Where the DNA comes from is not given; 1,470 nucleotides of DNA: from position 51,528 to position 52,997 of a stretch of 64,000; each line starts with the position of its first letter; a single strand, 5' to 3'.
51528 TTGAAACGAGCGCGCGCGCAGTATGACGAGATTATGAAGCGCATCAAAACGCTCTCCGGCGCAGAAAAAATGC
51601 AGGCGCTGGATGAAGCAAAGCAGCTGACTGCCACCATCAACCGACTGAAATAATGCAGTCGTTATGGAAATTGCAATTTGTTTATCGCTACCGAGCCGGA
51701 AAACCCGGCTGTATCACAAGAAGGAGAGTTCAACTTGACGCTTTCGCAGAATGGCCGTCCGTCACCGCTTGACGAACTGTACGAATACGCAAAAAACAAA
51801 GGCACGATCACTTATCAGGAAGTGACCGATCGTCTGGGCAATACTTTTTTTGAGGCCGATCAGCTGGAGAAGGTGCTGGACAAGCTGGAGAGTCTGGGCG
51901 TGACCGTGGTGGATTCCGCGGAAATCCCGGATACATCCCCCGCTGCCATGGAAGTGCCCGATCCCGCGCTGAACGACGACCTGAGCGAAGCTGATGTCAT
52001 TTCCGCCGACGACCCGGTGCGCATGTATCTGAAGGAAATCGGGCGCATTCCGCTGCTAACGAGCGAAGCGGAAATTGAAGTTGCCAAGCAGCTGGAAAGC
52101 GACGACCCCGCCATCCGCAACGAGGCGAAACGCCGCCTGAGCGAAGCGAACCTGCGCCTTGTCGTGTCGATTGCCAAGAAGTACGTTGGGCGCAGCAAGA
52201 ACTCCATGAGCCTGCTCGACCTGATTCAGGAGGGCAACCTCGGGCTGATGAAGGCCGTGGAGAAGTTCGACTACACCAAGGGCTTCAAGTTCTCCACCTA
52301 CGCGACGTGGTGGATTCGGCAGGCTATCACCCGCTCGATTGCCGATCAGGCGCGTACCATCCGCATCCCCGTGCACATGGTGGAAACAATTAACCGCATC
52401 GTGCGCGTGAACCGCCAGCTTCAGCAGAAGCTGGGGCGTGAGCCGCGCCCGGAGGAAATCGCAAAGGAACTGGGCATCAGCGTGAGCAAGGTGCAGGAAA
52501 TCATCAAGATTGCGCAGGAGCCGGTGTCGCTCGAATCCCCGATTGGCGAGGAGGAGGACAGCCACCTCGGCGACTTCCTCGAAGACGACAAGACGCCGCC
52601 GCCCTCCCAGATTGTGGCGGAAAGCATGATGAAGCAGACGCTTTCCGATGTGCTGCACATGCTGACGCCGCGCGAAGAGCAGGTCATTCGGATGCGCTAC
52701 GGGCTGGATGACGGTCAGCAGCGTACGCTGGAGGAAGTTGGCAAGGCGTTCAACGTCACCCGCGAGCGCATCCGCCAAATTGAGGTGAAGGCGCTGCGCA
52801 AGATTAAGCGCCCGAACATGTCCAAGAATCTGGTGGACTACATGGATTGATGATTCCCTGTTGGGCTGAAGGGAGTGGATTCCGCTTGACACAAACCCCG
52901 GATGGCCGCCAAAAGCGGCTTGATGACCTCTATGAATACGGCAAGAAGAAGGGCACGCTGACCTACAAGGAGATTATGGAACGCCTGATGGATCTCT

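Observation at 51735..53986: Two tandem full-length principal-type sigma-70 genes downstream of dnaG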

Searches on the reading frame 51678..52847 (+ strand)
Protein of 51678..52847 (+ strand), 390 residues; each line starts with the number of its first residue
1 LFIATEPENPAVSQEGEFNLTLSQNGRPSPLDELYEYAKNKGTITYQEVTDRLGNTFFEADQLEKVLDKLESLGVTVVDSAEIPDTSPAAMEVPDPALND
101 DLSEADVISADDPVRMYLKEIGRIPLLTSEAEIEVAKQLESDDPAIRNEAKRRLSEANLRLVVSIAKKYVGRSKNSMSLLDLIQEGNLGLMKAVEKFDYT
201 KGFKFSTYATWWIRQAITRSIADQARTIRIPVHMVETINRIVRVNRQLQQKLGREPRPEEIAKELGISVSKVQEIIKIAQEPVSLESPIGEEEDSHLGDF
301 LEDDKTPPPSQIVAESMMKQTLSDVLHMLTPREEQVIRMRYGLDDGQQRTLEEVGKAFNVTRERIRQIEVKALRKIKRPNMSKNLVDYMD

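Call 5: search_protein_families(library=pfam, proteins=[window:51678-52847:+])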
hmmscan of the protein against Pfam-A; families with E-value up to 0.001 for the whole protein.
window:51678-52847:+ (390 aa): 8 families
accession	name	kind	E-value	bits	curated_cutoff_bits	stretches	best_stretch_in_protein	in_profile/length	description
PF04539.22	Sigma70_r3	-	2.2e-30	105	25.3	1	236-307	1-72/78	Sigma-70 region 3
PF04542.20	Sigma70_r2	-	4.7e-22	78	24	1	156-227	3-71/71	Sigma-70 region 2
PF04545.22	Sigma70_r4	-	1.3e-19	69.9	24.1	1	326-377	2-49/50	Sigma-70, region 4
PF03979.19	Sigma70_r1_1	-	8.2e-14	51.8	22.5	1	31-98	7-73/81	Sigma-70 factor, region 1.1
PF00140.25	Sigma70_r1_2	-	1.6e-13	50.8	22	1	112-144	1-33/34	Sigma-70 factor, region 1.2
PF04967.18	HTH_10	-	0.00029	21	23.1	0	259-281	27-49/53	HTH DNA binding domain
PF08281.18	Sigma70_r4_2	-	0.00062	19.8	25.7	0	259-273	30-44/54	Sigma-70, region 4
PF13518.12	HTH_28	-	0.00065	20.2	25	0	256-280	14-37/52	Helix-turn-helix domain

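Call 6: search_protein_families(library=ncbifam, proteins=[window:51735-52847:+])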
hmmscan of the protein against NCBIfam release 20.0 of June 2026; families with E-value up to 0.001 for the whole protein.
window:51735-52847:+ (371 aa): 50 families (the best 25 are shown)
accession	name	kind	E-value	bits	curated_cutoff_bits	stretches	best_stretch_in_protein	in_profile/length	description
NF006666.0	PRK09210.1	equivalog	2.9e-161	536.9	572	1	13-371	17-370/370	RNA polymerase sigma factor RpoD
NF004208.0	PRK05658.1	equivalog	3.2e-153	512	555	2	128-371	390-630/631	RNA polymerase sigma factor RpoD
NF004561.0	PRK05901.1-3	equivalog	6.1e-122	408.4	582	2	130-371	299-537/537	RNA polymerase sigma factor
NF004562.0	PRK05901.1-4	equivalog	6.3e-119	398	779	2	129-371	315-554/571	RNA polymerase sigma factor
NF004560.0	PRK05901.1-1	equivalog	1.2e-115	387.6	711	2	129-371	277-516/516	RNA polymerase sigma factor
NF005643.0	PRK07406.1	equivalog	1.2e-113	380.2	500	2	129-370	159-396/397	RNA polymerase sigma factor RpoD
TIGR02393.1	RpoD_Cterm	equivalog_domain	5.5e-113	376.4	354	1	131-370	1-237/238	RNA polymerase sigma factor RpoD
NF005920.0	PRK07921.1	subfamily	6.8e-110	367.1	464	2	129-369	89-326/328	RNA polymerase sigma factor SigB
TIGR02997.1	Sig70-cyanoRpoD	subfamily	6.2e-104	347.4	384.5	2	129-358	73-298/298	RNA polymerase sigma factor, RpoD/SigA family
NF041931.2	MzaA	equivalog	8.4e-102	342.2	800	1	129-371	474-715/726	MZA anti-phage system associated sigma-70 family RNA polymerase sigma factor MzaA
NF004564.0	PRK05901.2-2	equivalog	2.6e-94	316.7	617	1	83-365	203-487/500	RNA polymerase sigma factor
NF004566.0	PRK05901.2-4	equivalog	4.4e-94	316.2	531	1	90-368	152-441/448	RNA polymerase sigma factor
NF004615.0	PRK05949.1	subfamily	1.5e-92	310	530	2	129-361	90-318/327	RNA polymerase sigma factor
TIGR02394.1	rpoS_proteo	equivalog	1.1e-91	307.3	378.7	1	91-363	11-276/285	RNA polymerase sigma factor RpoS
NF005785.0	PRK07598.1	equivalog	1.6e-91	307.2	554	2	129-370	174-411/415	RNA polymerase sigma factor SigC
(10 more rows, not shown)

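Call 8: find_homologous_proteins(query=window:51735-52847:+, max_evalue=1e-30)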
Query window:51735-52847:+ (371 aa): 8000 proteins with E <= 1e-30 among 8000 candidates; the best 120 are listed.
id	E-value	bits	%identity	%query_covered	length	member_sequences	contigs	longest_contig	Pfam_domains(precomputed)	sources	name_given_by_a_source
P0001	2.0e-234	795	100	100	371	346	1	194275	PF04545.23,PF00140.26,PF03979.20,PF04542.21,PF04539.23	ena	-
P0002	7.1e-233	790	99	100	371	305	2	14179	PF04545.23,PF00140.26,PF03979.20,PF04542.21,PF04539.23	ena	-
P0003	1.4e-229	779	96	100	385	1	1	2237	PF04545.23,PF00140.26,PF03979.20,PF04542.21,PF04539.23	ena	-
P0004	9.8e-223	756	93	100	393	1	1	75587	PF04545.23,PF00140.26,PF03979.20,PF04542.21,PF04539.23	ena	-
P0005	2.4e-222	755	97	100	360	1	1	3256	PF04545.23,PF00140.26,PF03979.20,PF04542.21,PF04539.23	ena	-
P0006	7.1e-220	747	96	100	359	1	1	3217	PF04545.23,PF00140.26,PF03979.20,PF04542.21,PF04539.23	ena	-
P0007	9.1e-218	740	96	100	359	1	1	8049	PF04545.23,PF00140.26,PF03979.20,PF04542.21,PF04539.23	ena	-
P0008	8.1e-217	737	94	100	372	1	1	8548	PF04545.23,PF00140.26,PF03979.20,PF04542.21,PF04539.23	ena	-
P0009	1.2e-213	727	91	99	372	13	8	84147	PF04545.23,PF00140.26,PF03979.20,PF04542.21,PF04539.23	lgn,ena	-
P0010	3.0e-208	709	92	100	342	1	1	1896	PF04545.23,PF00140.26,PF03979.20,PF04542.21,PF04539.23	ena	-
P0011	1.9e-207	706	89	100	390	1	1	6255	PF04545.23,PF00140.26,PF03979.20,PF04542.21,PF04539.23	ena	-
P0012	3.5e-207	705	88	99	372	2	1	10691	PF04545.23,PF00140.26,PF03979.20,PF04542.21,PF04539.23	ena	-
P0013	9.3e-207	704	88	100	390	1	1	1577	PF04545.23,PF00140.26,PF03979.20,PF04542.21,PF04539.23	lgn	-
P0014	3.9e-206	702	88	100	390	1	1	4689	PF04545.23,PF00140.26,PF03979.20,PF04542.21,PF04539.23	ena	-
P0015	1.1e-205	700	88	100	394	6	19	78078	PF04545.23,PF00140.26,PF03979.20,PF04542.21,PF04539.23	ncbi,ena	-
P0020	1.5e-200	684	88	100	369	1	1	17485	PF04545.23,PF00140.26,PF03979.20,PF04542.21,PF04539.23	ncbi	-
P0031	3.7e-193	659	82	100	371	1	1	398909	PF04545.23,PF00140.26,PF03979.20,PF04542.21,PF04539.23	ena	-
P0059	1.1e-164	566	74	99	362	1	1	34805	PF04545.23,PF00140.26,PF03979.20,PF04542.21,PF04539.23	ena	-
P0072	7.8e-160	550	72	99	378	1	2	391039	PF04545.23,PF00140.26,PF03979.20,PF04542.21,PF04539.23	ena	-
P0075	2.5e-159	548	75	96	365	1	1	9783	PF04545.23,PF00140.26,PF03979.20,PF04542.21,PF04539.23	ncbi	-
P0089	1.2e-154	533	70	98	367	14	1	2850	PF04545.23,PF00140.26,PF03979.20,PF04542.21,PF04539.23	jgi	jgi:RNA polymerase primary sigma factor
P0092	1.9e-153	529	67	100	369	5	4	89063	PF04967.19,PF04545.23,PF00140.26,PF03979.20,PF04542.21,PF04539.23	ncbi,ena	-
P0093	2.1e-153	529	68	100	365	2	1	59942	PF04967.19,PF04545.23,PF00140.26,PF03979.20,PF04542.21,PF04539.23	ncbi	-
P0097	1.1e-152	526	68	100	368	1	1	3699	PF04545.23,PF00140.26,PF03979.20,PF04542.21,PF04539.23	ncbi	-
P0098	2.6e-152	525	68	99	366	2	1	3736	PF04545.23,PF00140.26,PF03979.20,PF04542.21,PF04539.23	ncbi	-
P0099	3.0e-152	525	68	100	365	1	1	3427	PF04967.19,PF04545.23,PF00140.26,PF03979.20,PF04542.21,PF04539.23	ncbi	-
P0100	3.2e-152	525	68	100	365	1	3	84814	PF04967.19,PF04545.23,PF00140.26,PF03979.20,PF04542.21,PF04539.23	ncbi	-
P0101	4.9e-152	524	68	100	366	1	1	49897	PF04545.23,PF00140.26,PF03979.20,PF04542.21,PF04539.23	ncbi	ncbi:MAG: RNA polymerase sigma factor RpoD [Aristaeellaceae bacterium]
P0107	1.0e-151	523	67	100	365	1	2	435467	PF04545.23,PF00140.26,PF03979.20,PF04542.21,PF04539.23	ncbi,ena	-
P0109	1.1e-151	523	67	100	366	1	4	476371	PF04545.23,PF00140.26,PF03979.20,PF04542.21,PF04539.23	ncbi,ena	-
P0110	1.7e-151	522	68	99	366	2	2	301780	PF04545.23,PF00140.26,PF03979.20,PF04542.21,PF04539.23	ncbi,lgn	-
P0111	2.0e-151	522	67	100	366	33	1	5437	PF04545.23,PF00140.26,PF03979.20,PF04542.21,PF04539.23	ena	-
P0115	2.7e-151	522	67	100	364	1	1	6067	PF04545.23,PF00140.26,PF03979.20,PF04542.21,PF04539.23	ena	-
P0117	3.8e-151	521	67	100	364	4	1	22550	PF04545.23,PF00140.26,PF03979.20,PF04542.21,PF04539.23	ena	-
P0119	4.3e-151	521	68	100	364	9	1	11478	PF04545.23,PF00140.26,PF03979.20,PF04542.21,PF04539.23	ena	-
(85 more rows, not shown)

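Call 9: find_related_loci(query=window:51735-52847:+, collection=genome_contigs, flank=6000)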
Query window:51735-52847:+ (371 aa) in genome_contigs; peptide patterns used: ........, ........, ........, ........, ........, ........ (x = any residue, [..] = any of these).
600 stretches matched a pattern (row limit reached: there are more); 599 encode a relative of the query (tblastn E <= 1e-3); the best 80 are kept; 80 distinct loci.
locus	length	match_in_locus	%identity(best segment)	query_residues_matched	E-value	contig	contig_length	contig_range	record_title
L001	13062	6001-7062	63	10-371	1e-143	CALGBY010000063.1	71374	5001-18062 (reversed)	MAG TPA_asm: uncultured Clostridia bacterium isolate SRR6425755_bin.48_CONCOCT_v1.1_MAG genome assembly, contig: ERZ1767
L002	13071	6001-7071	61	4-371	2e-142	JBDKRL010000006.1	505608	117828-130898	MAG: Clostridiaceae bacterium isolate 5_bin.60 c_000000330335, whole genome shotgun sequence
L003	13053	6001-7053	62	14-371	3e-142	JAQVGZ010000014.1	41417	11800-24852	MAG: Desulfotomaculaceae bacterium isolate STE_194 NODE_1681_length_41417_cov_4.623565_Sandtown_E, whole genome shotgun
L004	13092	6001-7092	60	3-371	3e-140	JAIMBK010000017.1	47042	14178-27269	MAG: Armatimonadota bacterium isolate HOT.MB2.58 Contig17, whole genome shotgun sequence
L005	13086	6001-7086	61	14-371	2e-139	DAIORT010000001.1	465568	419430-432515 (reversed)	MAG TPA_asm: Thermoanaerobacterales bacterium isolate CTOTU40129 NODE_5_length_465568_cov_23.614642, whole genome shotgu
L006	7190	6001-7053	61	20-371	6e-139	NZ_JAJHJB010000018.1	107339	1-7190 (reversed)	Pelosinus baikalensis strain Bkl1 NODE_18_length_107339_cov_61.284106, whole genome shotgun sequence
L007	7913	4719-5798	61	12-371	3e-138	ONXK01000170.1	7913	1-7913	uncultured Lachnospiraceae bacterium isolate RUG710 genome assembly, contig: scaffold_28192, whole genome shotgun sequen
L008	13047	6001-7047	60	12-371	8e-138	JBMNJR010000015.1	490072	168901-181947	MAG: bacterium isolate SBF912LR0HQ0128 contig_77, whole genome shotgun sequence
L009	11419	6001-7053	62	14-371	6e-137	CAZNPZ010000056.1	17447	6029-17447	MAG TPA_asm: uncultured Oscillospiraceae bacterium isolate binchicken_co117_59 genome assembly, contig: NODE_6041_length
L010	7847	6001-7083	59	8-371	2e-136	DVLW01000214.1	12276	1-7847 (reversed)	MAG TPA_asm: Candidatus Faecivivens stercoripullorum isolate ChiBcec7-5410 ChiBcec7__C119259_L12276_SRR6323100, whole ge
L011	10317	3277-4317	62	20-371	5e-136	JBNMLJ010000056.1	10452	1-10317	MAG: Lachnospira sp. isolate CM_BacLac128.20 k141_74050_length_10452_cov_18.9907, whole genome shotgun sequence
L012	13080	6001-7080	60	14-371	7e-136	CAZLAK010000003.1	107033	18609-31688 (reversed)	MAG TPA_asm: uncultured Pelotomaculum sp. isolate binchicken_co193_71 genome assembly, contig: NODE_48_length_107033_cov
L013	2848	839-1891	60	12-371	2e-141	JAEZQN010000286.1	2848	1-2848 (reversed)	MAG: Bacillota bacterium isolate OH_CFB_97 k127_906772, whole genome shotgun sequence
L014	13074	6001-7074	61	12-371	3e-135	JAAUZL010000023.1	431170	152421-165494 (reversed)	MAG: Lachnospiraceae bacterium isolate Mgla_MAG_14-bin_16 c_000000035664, whole genome shotgun sequence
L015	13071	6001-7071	60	14-371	4e-135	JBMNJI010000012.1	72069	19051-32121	MAG: Peptococcia bacterium isolate SBF912LR0HQ0154 contig_43008, whole genome shotgun sequence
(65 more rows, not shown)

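Call 10: list_cluster_members(proteins=[P0001, P0015, P0020, P0075, P0092, P0093, P0009, P0107, P0109, P0110])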
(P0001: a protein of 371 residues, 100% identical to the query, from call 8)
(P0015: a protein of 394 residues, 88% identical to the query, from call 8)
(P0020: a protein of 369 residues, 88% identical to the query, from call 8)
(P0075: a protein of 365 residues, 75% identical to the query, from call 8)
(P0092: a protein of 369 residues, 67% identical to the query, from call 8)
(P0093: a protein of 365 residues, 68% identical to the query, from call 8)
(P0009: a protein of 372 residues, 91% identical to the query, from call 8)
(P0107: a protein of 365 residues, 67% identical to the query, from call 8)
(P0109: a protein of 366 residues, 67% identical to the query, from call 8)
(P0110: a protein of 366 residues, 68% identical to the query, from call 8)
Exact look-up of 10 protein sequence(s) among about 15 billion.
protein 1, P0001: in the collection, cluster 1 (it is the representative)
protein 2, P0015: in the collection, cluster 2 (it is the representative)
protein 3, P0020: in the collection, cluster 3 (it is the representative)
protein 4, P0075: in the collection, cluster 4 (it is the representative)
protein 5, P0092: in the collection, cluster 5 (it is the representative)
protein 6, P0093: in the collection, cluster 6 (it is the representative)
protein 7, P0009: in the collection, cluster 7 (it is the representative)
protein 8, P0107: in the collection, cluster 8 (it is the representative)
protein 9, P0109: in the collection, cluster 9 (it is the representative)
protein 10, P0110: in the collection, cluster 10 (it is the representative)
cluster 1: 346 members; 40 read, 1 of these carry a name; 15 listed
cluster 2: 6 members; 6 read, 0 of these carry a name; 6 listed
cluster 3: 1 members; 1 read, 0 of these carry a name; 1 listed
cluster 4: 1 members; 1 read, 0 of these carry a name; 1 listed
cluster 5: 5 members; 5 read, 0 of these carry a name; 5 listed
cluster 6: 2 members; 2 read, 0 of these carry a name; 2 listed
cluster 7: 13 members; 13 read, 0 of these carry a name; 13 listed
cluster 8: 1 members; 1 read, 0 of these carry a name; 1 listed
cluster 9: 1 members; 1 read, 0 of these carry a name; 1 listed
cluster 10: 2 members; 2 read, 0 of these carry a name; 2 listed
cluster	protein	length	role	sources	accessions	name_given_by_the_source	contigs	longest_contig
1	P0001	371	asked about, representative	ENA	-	-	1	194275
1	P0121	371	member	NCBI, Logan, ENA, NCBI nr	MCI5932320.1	MAG: RNA polymerase sigma factor RpoD [Faecalibacterium sp.] | RNA polymerase sigma factor RpoD [Faecalibacterium sp.]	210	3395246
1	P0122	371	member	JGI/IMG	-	-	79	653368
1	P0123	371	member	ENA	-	-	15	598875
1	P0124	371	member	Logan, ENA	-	-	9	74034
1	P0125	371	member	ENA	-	-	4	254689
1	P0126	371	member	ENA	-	-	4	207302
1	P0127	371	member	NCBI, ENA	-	-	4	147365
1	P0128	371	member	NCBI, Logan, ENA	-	-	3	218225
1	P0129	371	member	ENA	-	-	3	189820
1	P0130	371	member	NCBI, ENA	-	-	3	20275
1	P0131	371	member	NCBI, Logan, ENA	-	-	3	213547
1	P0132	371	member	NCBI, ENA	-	-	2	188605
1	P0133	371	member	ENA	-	-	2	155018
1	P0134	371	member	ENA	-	-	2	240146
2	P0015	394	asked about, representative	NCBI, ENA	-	-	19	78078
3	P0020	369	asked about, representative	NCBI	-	-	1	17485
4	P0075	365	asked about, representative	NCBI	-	-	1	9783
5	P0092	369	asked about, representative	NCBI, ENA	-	-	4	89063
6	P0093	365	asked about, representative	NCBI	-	-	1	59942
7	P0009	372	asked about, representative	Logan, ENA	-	-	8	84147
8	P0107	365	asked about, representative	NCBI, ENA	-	-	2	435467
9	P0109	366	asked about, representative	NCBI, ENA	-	-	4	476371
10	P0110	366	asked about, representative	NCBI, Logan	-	-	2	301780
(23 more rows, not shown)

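Call 11: find_encoding_contigs(protein=P0015, flank=6000, max_places=4)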
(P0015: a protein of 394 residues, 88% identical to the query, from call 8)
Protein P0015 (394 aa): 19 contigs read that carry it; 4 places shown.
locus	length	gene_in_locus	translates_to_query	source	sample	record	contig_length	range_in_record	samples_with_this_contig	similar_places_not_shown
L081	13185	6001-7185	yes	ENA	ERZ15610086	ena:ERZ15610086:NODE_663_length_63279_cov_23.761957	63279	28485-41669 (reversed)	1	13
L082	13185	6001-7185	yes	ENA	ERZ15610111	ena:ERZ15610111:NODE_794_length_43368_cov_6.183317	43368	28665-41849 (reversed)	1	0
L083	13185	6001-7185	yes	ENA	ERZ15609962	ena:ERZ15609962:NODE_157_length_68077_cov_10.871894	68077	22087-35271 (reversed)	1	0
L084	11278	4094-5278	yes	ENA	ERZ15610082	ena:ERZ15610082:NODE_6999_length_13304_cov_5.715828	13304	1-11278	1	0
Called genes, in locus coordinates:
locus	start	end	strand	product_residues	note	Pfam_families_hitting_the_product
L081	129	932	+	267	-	PF00702:Hydrolase, PF08282:Hydrolase_3, PF12710:HAD (faint), PF05116:S6PP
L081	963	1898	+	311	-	PF02603:Hpr_kinase_N, PF07475:Hpr_kinase_C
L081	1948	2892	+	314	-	PF00480:ROK, PF01869:BcrAD_BadFG (faint)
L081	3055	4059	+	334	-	PF01966:HD, PF13286:HD_assoc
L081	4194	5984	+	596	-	PF01807:Zn_ribbon_DnaG, PF08275:DNAG_N, PF01751:Toprim, PF13155:Toprim_2, PF13362:Toprim_3, PF13662:Toprim_4, PF10410:DnaB_bind (weak)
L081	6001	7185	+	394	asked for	PF03979:Sigma70_r1_1, PF00140:Sigma70_r1_2, PF04542:Sigma70_r2, PF04539:Sigma70_r3, PF04545:Sigma70_r4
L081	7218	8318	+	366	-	PF03979:Sigma70_r1_1, PF00140:Sigma70_r1_2, PF04542:Sigma70_r2, PF04539:Sigma70_r3, PF04545:Sigma70_r4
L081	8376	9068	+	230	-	PF12847:Methyltransf_18, PF04816:TrmK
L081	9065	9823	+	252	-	PF01784:DUF34_NIF3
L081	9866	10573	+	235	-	PF02591:Zn_ribbon_9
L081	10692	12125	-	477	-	PF02934:GatB_N, PF02637:GatB_Yqey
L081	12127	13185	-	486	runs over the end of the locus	PF01425:Amidase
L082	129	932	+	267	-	PF00702:Hydrolase, PF08282:Hydrolase_3, PF12710:HAD (faint), PF05116:S6PP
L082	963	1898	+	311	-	PF02603:Hpr_kinase_N, PF07475:Hpr_kinase_C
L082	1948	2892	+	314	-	PF00480:ROK, PF01869:BcrAD_BadFG (faint)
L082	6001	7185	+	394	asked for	PF03979:Sigma70_r1_1, PF00140:Sigma70_r1_2, PF04542:Sigma70_r2, PF04539:Sigma70_r3, PF04545:Sigma70_r4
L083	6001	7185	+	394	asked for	PF03979:Sigma70_r1_1, PF00140:Sigma70_r1_2, PF04542:Sigma70_r2, PF04539:Sigma70_r3, PF04545:Sigma70_r4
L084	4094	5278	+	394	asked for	PF03979:Sigma70_r1_1, PF00140:Sigma70_r1_2, PF04542:Sigma70_r2, PF04539:Sigma70_r3, PF04545:Sigma70_r4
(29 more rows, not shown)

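Call 12: find_encoding_contigs(protein=P0072, flank=5000, max_places=2)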
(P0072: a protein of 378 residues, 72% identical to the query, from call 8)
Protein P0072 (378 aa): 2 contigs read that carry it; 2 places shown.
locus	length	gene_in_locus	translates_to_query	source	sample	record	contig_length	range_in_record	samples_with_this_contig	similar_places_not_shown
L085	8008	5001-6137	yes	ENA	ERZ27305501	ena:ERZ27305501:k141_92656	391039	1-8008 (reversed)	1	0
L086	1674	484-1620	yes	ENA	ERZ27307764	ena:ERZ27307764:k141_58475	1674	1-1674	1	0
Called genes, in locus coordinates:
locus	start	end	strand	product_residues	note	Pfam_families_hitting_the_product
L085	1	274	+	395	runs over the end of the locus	PF00155:Aminotran_1_2, PF01041:DegT_DnrJ_EryC1 (weak), PF00266:Aminotran_5 (weak), PF01053:Cys_Met_Meta_PP (faint)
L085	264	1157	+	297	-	PF00288:GHMP_kinases_N, PF08544:GHMP_kinases_C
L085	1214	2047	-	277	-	PF00149:Metallophos, PF12850:Metallophos_2 (weak)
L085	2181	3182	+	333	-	PF01966:HD, PF13286:HD_assoc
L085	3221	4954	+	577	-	PF01807:Zn_ribbon_DnaG, PF08275:DNAG_N, PF01751:Toprim, PF13362:Toprim_3, PF13662:Toprim_4, PF13155:Toprim_2, PF10410:DnaB_bind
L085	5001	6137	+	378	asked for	PF03979:Sigma70_r1_1, PF00140:Sigma70_r1_2, PF04542:Sigma70_r2, PF04539:Sigma70_r3, PF04545:Sigma70_r4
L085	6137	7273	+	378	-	PF03979:Sigma70_r1_1, PF00140:Sigma70_r1_2, PF04542:Sigma70_r2, PF04539:Sigma70_r3, PF04545:Sigma70_r4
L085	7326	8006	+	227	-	?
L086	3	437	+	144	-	?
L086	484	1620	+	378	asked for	PF03979:Sigma70_r1_1, PF00140:Sigma70_r1_2, PF04542:Sigma70_r2, PF04539:Sigma70_r3, PF04545:Sigma70_r4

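Call 13: find_encoding_contigs(protein=P0059, flank=5000, max_places=2)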
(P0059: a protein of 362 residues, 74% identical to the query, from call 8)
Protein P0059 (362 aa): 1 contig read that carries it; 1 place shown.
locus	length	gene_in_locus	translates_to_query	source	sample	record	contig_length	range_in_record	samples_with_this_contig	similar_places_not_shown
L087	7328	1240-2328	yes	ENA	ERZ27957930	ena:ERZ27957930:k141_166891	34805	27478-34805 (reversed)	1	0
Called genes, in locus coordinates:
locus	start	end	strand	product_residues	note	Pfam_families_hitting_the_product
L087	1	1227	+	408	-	?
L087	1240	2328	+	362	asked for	PF03979:Sigma70_r1_1, PF00140:Sigma70_r1_2, PF04542:Sigma70_r2, PF04539:Sigma70_r3, PF04545:Sigma70_r4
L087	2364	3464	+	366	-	PF03979:Sigma70_r1_1, PF00140:Sigma70_r1_2, PF04542:Sigma70_r2, PF04539:Sigma70_r3, PF04545:Sigma70_r4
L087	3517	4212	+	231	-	PF12847:Methyltransf_18, PF04816:TrmK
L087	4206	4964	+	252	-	PF01784:DUF34_NIF3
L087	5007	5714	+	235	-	PF02591:Zn_ribbon_9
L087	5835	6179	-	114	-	PF04073:tRNA_edit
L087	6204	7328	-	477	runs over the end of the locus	PF02934:GatB_N, PF02637:GatB_Yqey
